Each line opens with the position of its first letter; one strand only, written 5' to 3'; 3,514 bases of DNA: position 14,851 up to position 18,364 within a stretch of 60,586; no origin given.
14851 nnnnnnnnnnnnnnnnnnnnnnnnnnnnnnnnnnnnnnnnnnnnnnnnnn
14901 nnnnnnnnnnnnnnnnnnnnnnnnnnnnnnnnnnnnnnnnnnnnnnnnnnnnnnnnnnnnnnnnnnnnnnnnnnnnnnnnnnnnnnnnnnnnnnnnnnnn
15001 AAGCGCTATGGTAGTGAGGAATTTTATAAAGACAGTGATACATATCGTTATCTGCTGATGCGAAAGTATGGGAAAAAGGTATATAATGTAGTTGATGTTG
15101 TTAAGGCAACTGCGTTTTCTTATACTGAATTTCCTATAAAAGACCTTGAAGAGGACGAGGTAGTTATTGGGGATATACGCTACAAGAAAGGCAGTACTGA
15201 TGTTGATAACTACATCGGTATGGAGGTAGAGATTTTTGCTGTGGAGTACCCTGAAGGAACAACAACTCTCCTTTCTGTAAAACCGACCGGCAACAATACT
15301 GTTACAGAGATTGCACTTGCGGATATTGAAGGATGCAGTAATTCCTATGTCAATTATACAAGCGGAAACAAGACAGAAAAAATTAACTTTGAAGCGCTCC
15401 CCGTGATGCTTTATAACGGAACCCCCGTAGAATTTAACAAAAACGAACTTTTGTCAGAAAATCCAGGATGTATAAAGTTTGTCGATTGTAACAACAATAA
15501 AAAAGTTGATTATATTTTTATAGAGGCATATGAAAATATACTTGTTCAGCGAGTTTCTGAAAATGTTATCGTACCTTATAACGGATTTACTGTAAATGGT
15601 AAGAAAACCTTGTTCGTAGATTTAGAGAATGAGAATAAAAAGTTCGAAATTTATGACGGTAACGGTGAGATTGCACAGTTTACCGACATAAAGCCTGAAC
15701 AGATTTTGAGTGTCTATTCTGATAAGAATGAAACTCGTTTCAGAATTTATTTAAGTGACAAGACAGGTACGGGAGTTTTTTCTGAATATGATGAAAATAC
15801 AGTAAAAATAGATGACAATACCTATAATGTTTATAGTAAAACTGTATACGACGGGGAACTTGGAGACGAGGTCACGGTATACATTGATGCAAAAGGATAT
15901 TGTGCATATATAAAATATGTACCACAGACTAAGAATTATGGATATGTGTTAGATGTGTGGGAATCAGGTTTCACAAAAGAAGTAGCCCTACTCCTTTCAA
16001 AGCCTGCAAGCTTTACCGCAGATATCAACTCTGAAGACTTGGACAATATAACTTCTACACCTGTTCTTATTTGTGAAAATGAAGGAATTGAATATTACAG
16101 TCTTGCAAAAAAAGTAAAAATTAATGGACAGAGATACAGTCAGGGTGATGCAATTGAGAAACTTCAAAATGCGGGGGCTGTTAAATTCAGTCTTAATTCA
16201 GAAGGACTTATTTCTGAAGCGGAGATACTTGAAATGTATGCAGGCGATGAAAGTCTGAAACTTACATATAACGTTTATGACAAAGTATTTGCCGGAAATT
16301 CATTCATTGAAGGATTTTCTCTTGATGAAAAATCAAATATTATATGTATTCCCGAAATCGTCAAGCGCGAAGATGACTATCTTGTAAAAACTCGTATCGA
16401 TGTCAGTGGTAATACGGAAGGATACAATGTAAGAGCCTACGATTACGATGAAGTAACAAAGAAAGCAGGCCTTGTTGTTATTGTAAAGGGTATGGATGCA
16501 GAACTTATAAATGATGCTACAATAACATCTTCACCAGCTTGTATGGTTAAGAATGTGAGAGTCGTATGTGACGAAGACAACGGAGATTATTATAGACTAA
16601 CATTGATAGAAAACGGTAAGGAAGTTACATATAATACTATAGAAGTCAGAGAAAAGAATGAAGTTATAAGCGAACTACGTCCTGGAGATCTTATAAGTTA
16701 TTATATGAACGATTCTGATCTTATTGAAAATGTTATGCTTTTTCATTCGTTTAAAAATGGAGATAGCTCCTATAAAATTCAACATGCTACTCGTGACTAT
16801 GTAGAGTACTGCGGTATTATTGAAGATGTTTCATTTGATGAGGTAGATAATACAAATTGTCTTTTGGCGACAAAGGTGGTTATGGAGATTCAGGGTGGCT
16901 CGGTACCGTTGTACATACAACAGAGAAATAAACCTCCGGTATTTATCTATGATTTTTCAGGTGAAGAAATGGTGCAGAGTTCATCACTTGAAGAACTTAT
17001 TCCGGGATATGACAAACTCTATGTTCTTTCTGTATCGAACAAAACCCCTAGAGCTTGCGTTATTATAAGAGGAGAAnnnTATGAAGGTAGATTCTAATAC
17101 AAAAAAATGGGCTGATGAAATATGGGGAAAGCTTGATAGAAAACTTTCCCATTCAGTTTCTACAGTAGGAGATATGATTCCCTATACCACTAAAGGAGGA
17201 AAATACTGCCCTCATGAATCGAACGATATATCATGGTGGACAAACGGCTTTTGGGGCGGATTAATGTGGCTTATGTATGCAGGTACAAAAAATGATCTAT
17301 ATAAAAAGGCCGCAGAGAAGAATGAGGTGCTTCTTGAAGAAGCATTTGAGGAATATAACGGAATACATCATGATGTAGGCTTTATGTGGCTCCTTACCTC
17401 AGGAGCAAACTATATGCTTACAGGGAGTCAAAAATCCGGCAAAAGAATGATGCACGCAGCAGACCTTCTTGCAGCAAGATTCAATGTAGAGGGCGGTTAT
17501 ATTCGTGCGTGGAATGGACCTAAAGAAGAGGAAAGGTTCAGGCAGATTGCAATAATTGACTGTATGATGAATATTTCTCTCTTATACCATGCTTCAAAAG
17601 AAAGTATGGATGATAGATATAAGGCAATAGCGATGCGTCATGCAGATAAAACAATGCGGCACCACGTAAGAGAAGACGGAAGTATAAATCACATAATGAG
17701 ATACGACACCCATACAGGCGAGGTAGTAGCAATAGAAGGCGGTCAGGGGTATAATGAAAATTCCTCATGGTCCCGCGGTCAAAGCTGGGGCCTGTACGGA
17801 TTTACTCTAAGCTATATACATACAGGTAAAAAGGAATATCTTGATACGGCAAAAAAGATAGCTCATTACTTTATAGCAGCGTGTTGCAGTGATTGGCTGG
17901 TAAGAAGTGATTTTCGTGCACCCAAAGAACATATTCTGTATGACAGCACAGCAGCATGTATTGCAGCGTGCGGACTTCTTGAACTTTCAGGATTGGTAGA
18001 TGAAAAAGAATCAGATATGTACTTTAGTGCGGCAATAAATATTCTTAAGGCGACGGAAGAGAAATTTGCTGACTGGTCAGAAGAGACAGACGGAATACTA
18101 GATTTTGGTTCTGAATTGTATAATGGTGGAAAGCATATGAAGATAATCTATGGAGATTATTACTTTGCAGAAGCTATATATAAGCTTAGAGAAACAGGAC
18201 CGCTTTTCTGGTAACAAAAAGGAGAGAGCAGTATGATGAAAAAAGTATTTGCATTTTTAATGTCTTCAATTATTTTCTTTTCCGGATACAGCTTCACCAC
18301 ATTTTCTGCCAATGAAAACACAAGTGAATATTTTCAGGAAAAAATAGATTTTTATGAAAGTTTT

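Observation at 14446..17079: Conserved ~870-aa N-terminal-SLH protein with an unassignable body, translationally adjacent to GH88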

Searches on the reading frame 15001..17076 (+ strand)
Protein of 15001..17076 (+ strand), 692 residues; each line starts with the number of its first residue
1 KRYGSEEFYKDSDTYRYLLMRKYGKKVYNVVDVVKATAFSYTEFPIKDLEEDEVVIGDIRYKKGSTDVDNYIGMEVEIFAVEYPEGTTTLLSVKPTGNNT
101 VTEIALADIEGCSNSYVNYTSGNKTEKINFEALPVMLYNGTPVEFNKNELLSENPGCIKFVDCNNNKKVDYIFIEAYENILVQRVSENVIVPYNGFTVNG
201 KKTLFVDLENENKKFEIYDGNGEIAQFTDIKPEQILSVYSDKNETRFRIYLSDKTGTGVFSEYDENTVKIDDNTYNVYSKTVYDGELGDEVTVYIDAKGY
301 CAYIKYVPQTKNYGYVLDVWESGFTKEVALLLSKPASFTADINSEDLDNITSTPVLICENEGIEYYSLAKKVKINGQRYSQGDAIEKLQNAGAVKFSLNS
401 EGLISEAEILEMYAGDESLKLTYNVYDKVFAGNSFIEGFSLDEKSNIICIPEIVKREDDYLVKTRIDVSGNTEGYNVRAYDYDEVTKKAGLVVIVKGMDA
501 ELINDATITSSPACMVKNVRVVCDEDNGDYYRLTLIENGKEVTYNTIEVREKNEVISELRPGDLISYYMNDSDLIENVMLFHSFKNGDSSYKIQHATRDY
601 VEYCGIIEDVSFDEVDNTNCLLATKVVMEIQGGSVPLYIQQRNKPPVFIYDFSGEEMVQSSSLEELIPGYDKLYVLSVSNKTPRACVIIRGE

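Call 34: find_related_loci(query=A3, collection=genome_contigs, flank=10000)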
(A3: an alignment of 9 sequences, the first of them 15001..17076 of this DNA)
Query A3 (692 aa) in genome_contigs; peptide patterns used: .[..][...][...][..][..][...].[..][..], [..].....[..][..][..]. (x = any residue, [..] = any of these).
62 stretches matched a pattern; 25 encode a relative of the query (tblastn E <= 1e-3); 25 distinct loci.
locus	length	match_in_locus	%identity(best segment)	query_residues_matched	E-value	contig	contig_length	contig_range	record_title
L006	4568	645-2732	44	1-692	0e+0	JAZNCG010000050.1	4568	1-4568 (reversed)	MAG: Ructibacterium sp. isolate T1900044736_TS20190202.MAGScoT_cleanbin_000007 SGB_2023_k141_896975, whole genome shotgu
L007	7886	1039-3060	32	25-690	8e-112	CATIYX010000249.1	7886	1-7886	MAG: uncultured Clostridia bacterium isolate iMGMC-479_1678881679 genome assembly, contig: MegahitA5_107906, whole genom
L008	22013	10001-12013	31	28-690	2e-108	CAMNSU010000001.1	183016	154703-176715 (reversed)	MAG: uncultured Clostridia bacterium isolate SRR19792995_bin.74_metawrap_v1.3_MAG genome assembly, contig: ERZ12290371_5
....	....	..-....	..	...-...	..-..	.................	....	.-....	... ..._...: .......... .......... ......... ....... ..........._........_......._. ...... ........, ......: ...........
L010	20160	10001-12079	30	10-690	5e-97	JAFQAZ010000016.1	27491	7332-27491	MAG: Clostridia bacterium isolate RGIG1655 Goat_Cecum-1__c368477, whole genome shotgun sequence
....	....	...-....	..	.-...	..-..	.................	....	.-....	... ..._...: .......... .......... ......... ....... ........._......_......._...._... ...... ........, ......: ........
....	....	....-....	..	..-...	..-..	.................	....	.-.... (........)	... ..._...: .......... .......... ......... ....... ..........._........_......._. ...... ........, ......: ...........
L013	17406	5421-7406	30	33-692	5e-76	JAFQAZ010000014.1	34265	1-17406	MAG: Clostridia bacterium isolate RGIG1655 Goat_Cecum-1__c342380, whole genome shotgun sequence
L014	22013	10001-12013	31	28-690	4e-106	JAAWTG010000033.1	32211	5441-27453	MAG: Clostridia bacterium isolate ABMPRH_312_1 SL341401_scaffold_2044, whole genome shotgun sequence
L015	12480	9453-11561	30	3-692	7e-74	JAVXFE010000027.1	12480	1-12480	MAG: Oscillospiraceae bacterium isolate CGS5Y3-bin59 NODE_27_length_12480_cov_3.065226, whole genome shotgun sequence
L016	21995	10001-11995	28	3-668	5e-67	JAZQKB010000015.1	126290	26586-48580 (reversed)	MAG: Clostridia bacterium isolate T1900044616_TS20190082.MAGScoT_cleanbin_000006 SGB_850_k141_448081, whole genome shotg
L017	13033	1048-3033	29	13-668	2e-66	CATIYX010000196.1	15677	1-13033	MAG: uncultured Clostridia bacterium isolate iMGMC-479_1678881679 genome assembly, contig: MegahitA5_41991, whole genome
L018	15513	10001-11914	29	49-690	2e-65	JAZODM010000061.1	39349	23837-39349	MAG: Clostridia bacterium isolate T1900044751_TS20190417.MAGScoT_cleanbin_000135 SGB_2222_k141_1684193, whole genome sho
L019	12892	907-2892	29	13-668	2e-63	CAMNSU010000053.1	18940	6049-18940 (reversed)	MAG: uncultured Clostridia bacterium isolate SRR19792995_bin.74_metawrap_v1.3_MAG genome assembly, contig: ERZ12290371_3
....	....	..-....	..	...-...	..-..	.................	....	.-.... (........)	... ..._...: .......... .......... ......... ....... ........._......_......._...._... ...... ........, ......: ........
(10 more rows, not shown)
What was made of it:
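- Several copies occur per genome, each in its own operon (call 34).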

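Call 36: search_solved_structures(query=A3, max_evalue=10)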
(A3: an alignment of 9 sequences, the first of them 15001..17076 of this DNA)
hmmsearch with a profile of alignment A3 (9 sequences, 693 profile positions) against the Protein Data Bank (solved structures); distinct sequences matched with E-value up to 10: 0.
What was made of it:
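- On S-layer (lattice-forming) proteins of the SLH type: The body profile finds no PDB sequence (call 36).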

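Call 54: search_protein_representatives(alignment_id=A3)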
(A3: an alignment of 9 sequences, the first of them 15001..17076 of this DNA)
Query: 9 sequences, 693 profile positions. Proteins with E-value up to 0.001 (for the whole library): 5532; up to 1e-10: 4920; up to 1e-30: 943. The best 150 are listed.
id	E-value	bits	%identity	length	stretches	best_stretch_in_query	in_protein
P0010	0.0e+00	1014.1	-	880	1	2-691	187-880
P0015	7.8e-289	976.2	-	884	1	1-693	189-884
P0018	7.1e-277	936.6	-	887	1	3-691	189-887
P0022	1.6e-270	915.6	-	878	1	3-691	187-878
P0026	9.8e-241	817.2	-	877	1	5-691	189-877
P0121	2.4e-219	746.5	-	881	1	4-691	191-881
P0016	1.3e-195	668.1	-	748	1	2-561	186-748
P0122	9.6e-190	648.7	-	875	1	8-691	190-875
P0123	3.9e-189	646.6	-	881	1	7-692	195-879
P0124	2.3e-188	644.1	-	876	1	3-691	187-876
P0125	3.2e-183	627.1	-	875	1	3-691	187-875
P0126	3.9e-180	616.9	-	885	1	5-691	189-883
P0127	3.0e-179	614.0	-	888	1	5-691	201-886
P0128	3.6e-178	610.4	-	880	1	10-691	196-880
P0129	2.2e-174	597.9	-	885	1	5-691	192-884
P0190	1.7e-98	347.1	-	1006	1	9-691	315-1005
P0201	2.7e-94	333.2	-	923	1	7-691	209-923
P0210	1.3e-87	311.1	-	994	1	10-691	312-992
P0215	1.8e-83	297.4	-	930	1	10-691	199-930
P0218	2.3e-81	290.4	-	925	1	10-691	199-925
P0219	2.5e-81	290.3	-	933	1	10-679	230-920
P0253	7.3e-69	249.1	-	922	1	19-691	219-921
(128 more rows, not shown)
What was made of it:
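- The family has 5,532 clusters with a uniform layout (call 54). Body length is invariant over thousands of clusters (call 54).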

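Call 93: search_protein_families(library=pfam, proteins=[P0190, P0210, P0219, P0253, P0201, P0215, P0218], max_evalue=0.01)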
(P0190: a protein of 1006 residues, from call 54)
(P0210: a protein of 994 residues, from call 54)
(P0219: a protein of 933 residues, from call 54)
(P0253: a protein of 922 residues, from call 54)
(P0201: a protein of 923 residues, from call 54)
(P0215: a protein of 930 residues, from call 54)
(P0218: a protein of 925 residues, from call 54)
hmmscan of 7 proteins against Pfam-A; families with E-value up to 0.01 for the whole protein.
P0190 (1006 aa): 2 families
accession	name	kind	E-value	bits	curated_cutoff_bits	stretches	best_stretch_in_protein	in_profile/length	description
PF00395.25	SLH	-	7e-09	36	20.8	1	198-235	1-38/44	S-layer homology domain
PF23197.1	IG_AIR9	-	2.9e-06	27.5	27.5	1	33-116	2-83/87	AIR9 A9 domain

P0210 (994 aa): 1 family
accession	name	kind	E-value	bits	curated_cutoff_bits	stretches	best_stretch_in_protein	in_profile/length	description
PF00395.25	SLH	-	1.3e-11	44.7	20.8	1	191-228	1-38/44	S-layer homology domain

P0219 (933 aa): 1 family
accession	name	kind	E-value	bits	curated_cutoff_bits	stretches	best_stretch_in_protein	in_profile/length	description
PF00395.25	SLH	-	4e-07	30.3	20.8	1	114-154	2-43/44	S-layer homology domain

P0253 (922 aa): 1 family
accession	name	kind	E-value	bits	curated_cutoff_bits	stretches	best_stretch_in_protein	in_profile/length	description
PF00395.25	SLH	-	8.3e-23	80.5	20.8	2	98-139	2-43/44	S-layer homology domain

P0201 (923 aa): 1 family
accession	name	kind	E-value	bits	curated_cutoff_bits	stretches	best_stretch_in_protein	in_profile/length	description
PF00395.25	SLH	-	2.6e-13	50.1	20.8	1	94-135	2-43/44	S-layer homology domain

P0215 (930 aa): 1 family
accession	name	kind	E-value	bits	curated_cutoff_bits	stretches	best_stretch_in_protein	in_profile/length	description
PF00395.25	SLH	-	3.6e-06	27.3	20.8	1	91-123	12-43/44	S-layer homology domain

P0218 (925 aa): 1 family
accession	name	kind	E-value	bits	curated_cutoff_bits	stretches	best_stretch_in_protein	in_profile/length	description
PF00395.25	SLH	-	3e-10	40.4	20.8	1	83-124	2-44/44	S-layer homology domain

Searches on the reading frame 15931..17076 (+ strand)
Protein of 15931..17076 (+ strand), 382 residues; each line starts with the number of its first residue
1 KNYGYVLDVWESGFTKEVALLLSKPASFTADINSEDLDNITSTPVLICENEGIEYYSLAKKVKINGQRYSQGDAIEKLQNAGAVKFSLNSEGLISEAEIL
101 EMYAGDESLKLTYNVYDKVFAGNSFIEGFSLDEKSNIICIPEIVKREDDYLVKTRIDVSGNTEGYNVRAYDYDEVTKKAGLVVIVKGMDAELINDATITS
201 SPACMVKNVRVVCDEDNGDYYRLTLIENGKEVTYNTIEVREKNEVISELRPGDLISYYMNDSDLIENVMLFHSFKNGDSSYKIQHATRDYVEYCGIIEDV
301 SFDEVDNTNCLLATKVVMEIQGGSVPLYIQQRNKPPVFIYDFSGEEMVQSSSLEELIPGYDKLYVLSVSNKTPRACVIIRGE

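Call 74: predict_structure(alignment_id=A4)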
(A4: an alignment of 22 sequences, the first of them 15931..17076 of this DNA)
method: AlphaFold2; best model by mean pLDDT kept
length: 382 residues; sequences in the alignment: 22
mean_pLDDT: 89.7   pTM: 0.77
mean pLDDT of the five models: 89.7, 89.7, 89.2, 89.2, 87.5
residues with pLDDT >= 90: 254; 70-90: 110; 50-70: 18; < 50: 0
segments of 3 or more residues with pLDDT < 50: none
pLDDT, mean of each block of 10 residues (from residue 1): 94 88 91 59 85 95 96 92 96 96 83 92 89 94 92 89 90 90 92 89 94 76 92 93 93 94 92 88 86 96 87 93 92 89 82 93 89 90 79
secondary structure, 60 per line:
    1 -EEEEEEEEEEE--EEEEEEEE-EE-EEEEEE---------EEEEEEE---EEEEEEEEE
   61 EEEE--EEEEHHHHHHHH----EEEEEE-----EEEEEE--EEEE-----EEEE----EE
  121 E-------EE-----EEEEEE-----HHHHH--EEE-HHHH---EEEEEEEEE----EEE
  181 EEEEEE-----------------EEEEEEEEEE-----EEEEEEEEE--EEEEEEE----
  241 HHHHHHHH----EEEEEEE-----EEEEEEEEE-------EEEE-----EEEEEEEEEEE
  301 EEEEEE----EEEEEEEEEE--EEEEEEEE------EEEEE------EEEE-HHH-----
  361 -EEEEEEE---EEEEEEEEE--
elements in order: E2-12 E15-22 E27-32 E42-48 E52-64 E67-70 H71-78 E83-88 E94-99 E102-105 E111-114 E119-121 E136-141 H147-151 E154-156 H158-161 E165-173 E178-186 E204-213 E219-227 E230-236 H241-248 E253-259 E265-273 E281-284 E290-306 E311-320 E323-330 E337-341 E348-351 E362-368 E372-380
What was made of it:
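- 15931..17076 (+): C-terminal half (res 496-877): four packed barrels that fold as one compact unit. The last two barrels show the largest divergence between paralogue groups. AF2 pLDDT 89.7, pTM 0.77 (call 74).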

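Call 76: fold_search(model_id=the predicted structure, library=pdb)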
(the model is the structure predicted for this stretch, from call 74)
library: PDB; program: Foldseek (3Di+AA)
matches with E <= 10: 1101; with E <= 0.001: 7
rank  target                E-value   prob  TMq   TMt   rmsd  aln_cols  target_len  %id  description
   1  5z7d_B                1.2e-05  0.94  0.15  0.15  21.4       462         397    9  p204HINab-dsDNA complex structure (released 2019-01-30)
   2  5z7d_C                1.4e-05  0.95  0.15  0.15  21.0       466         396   10  p204HINab-dsDNA complex structure (released 2019-01-30)
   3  3udg_C                1.6e-04  0.95  0.12  0.19  17.5       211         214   11  Structure of Deinococcus radiodurans SSB bound to ssDNA (released 2012-05-16)
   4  5z7d_A                1.6e-04  0.87  0.17  0.17  24.1       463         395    9  p204HINab-dsDNA complex structure (released 2019-01-30)
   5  3udg_B                6.9e-04  0.85  0.11  0.19  17.5       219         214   10  Structure of Deinococcus radiodurans SSB bound to ssDNA (released 2012-05-16)
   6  2cwa                  7.2e-04  0.92  0.13  0.22  16.8       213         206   12  Crystal Structure Of The Single-stranded DNA Binding Protein From Thermus Thermophilus HB8 (released 2005-12-17)
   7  3b6y_B                8.9e-04  0.99  0.17  0.29  13.7       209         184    9  Crystal Structure of the Second HIN-200 Domain of Interferon-Inducible Protein 16 (released 2007-11-13)
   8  4jbm_A                1.2e-03  0.99  0.16  0.28  13.6       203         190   12  Structure of murine DNA binding protein bound with ds DNA (released 2013-06-26)
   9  4l5r_C                1.2e-03  0.97  0.15  0.25  14.1       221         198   12  Crystal structure of p202 HIN1 in complex with 20-mer dsDNA (released 2013-07-31)
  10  8oej_D                1.3e-03  0.98  0.13  0.16  16.6       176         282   12  Extended RPA-DNA nucleoprotein filament (released 2023-05-10)
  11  8oej_A                1.3e-03  0.98  0.13  0.16  16.2       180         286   12  Extended RPA-DNA nucleoprotein filament (released 2023-05-10)
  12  4lnq_B                1.5e-03  0.99  0.15  0.28  14.6       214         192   12  Crystal structure of Ifi202 HINa domain in complex with 20bp dsDNA (released 2014-01-08)
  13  8i6k_A                1.6e-03  0.99  0.17  0.30  14.1       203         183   11  Structure of hMNDA HIN with dsDNA (released 2023-07-19)
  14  3b6y_A                2.1e-03  0.98  0.15  0.28  14.4       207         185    8  Crystal Structure of the Second HIN-200 Domain of Interferon-Inducible Protein 16 (released 2007-11-13)
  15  7yny_C                2.7e-03  0.66  0.16  0.18  16.8       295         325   10  Crystal structure of baculovirus LEF-3 from Helicoverpa armigera nucleopolyhedrovirus (released 2023-01-25)
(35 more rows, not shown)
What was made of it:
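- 15931..17076 (+): Foldseek (call 76).
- On SusD-like / SGBP proteins of Bacteroidota: The fold is OB-like (call 76).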

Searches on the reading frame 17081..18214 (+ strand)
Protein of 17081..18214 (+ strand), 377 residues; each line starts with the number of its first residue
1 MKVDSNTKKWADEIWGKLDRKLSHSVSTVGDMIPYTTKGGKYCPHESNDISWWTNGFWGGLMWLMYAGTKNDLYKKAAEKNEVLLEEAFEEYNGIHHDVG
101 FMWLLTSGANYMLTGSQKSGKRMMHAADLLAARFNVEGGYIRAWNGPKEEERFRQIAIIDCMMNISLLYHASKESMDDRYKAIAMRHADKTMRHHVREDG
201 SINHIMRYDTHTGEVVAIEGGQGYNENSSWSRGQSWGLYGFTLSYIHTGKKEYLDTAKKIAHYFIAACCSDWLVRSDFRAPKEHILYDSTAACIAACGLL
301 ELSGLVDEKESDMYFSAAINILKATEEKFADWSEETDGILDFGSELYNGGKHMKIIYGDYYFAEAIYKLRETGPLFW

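Call 3: search_protein_families(library=pfam, proteins=[window:17081-18214:+], max_evalue=0.1)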
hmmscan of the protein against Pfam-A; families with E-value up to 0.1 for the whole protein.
window:17081-18214:+ (377 aa): 2 families
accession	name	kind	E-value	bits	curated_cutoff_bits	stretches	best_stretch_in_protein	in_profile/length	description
PF07470.19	Glyco_hydro_88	-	0.00011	21.8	26.6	1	51-244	26-213/352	Glycosyl Hydrolase Family 88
PF06662.19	C5-epim_C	-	0.059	13.3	23.3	0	236-265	33-62/188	D-glucuronyl C5-epimerase C-terminus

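Call 13: search_protein_families(library=ncbifam, proteins=[window:17081-18214:+], max_evalue=0.01)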
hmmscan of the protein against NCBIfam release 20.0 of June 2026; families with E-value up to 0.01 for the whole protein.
window:17081-18214:+ (377 aa): 0 families

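Call 41: search_solved_structures(query=window:17081-18214:+, max_evalue=0.001)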
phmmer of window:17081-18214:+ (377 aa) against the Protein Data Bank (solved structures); distinct sequences matched with E-value up to 0.001: 8.
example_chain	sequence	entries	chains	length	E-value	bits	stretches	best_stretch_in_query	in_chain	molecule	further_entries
1vd5_A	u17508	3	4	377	3.6e-64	220.4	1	25-372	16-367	unsaturated glucuronyl hydrolase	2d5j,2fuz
2ahf_A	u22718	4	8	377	1.7e-63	218.2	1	25-372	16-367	unsaturated glucuronyl hydrolase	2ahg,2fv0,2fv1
2zzr_A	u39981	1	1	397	1.4e-46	162.5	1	47-377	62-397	Unsaturated glucuronyl hydrolase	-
3anj_A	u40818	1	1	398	1.4e-46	162.5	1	47-377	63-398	Putative uncharacterized protein gbs1889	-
3ani_A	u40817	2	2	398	6.8e-46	160.2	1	47-377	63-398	Putative uncharacterized protein gbs1889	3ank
3vxd_A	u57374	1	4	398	6.9e-46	160.2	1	47-377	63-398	Putative uncharacterized protein gbs1889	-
3wux_A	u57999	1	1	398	2.1e-45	158.6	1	47-377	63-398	Unsaturated chondroitin disaccharide hydrolase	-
3wiw_A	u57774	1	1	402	1.2e-43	152.9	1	53-371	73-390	Glycosyl hydrolase family 88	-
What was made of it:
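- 17081..18214 (+): GH88 unsaturated glucuronyl hydrolase. No signal peptide, so cytoplasmic. It starts 1 nt after the target's stop codon. PDB 1vd5 E=4e-64 (call 41).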
